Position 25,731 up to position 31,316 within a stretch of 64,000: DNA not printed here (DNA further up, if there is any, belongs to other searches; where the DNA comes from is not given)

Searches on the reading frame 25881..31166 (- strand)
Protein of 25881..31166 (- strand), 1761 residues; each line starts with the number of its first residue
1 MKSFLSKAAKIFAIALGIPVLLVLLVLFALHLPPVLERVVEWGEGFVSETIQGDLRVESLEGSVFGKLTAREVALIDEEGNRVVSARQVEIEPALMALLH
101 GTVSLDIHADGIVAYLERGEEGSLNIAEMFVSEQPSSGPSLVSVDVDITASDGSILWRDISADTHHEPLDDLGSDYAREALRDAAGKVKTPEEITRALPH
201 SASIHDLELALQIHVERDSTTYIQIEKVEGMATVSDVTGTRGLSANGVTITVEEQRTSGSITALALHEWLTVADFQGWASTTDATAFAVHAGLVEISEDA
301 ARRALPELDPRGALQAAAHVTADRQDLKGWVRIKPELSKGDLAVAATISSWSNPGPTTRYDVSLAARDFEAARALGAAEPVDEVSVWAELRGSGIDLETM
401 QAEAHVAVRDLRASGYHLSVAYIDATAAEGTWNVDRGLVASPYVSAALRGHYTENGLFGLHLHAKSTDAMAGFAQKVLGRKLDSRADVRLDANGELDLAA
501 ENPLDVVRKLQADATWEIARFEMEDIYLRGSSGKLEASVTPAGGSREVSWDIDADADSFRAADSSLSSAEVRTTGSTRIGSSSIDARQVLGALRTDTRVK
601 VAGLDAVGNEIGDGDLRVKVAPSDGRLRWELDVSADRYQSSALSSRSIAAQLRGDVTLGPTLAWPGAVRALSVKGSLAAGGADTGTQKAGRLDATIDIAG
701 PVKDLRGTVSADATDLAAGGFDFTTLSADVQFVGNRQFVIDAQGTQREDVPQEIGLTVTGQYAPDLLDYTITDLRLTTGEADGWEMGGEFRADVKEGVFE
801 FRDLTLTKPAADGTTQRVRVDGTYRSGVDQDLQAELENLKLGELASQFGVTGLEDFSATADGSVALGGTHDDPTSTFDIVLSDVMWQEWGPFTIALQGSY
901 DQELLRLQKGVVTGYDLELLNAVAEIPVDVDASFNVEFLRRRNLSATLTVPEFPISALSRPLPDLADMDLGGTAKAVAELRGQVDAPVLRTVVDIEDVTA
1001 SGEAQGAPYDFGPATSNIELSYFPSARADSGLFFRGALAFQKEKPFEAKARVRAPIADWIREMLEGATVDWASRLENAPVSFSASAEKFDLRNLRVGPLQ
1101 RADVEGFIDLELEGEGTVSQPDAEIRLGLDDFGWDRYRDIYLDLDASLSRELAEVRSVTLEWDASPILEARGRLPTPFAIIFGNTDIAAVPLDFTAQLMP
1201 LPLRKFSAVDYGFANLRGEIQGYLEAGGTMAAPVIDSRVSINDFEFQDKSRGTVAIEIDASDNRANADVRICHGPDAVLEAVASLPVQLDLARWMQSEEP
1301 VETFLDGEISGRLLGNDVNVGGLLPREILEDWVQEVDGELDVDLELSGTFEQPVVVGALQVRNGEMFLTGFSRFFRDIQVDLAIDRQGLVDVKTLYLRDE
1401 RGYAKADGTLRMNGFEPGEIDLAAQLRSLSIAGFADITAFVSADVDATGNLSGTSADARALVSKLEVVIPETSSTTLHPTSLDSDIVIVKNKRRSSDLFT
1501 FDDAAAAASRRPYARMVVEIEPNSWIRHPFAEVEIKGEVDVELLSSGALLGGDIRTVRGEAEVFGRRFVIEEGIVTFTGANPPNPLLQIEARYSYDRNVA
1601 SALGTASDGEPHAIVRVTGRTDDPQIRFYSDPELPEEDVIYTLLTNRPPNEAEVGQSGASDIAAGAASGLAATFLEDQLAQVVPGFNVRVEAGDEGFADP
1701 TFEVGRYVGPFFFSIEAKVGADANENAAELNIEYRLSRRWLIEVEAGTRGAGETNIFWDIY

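Call 59: search_protein_families(library=pfam, proteins=[window:25881-31166:-], max_evalue=0.01)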
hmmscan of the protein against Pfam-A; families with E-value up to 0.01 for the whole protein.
window:25881-31166:- (1761 aa): 2 families
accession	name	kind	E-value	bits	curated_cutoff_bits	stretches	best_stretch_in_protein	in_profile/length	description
PF04357.19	TamB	-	2.3e-48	165.8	22.4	1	1400-1758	9-377/381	TamB, inner membrane protein subunit of TAM complex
PF05359.17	DUF748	-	1e-08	34.2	50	1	6-167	12-176/1037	Domain of Unknown Function (DUF748)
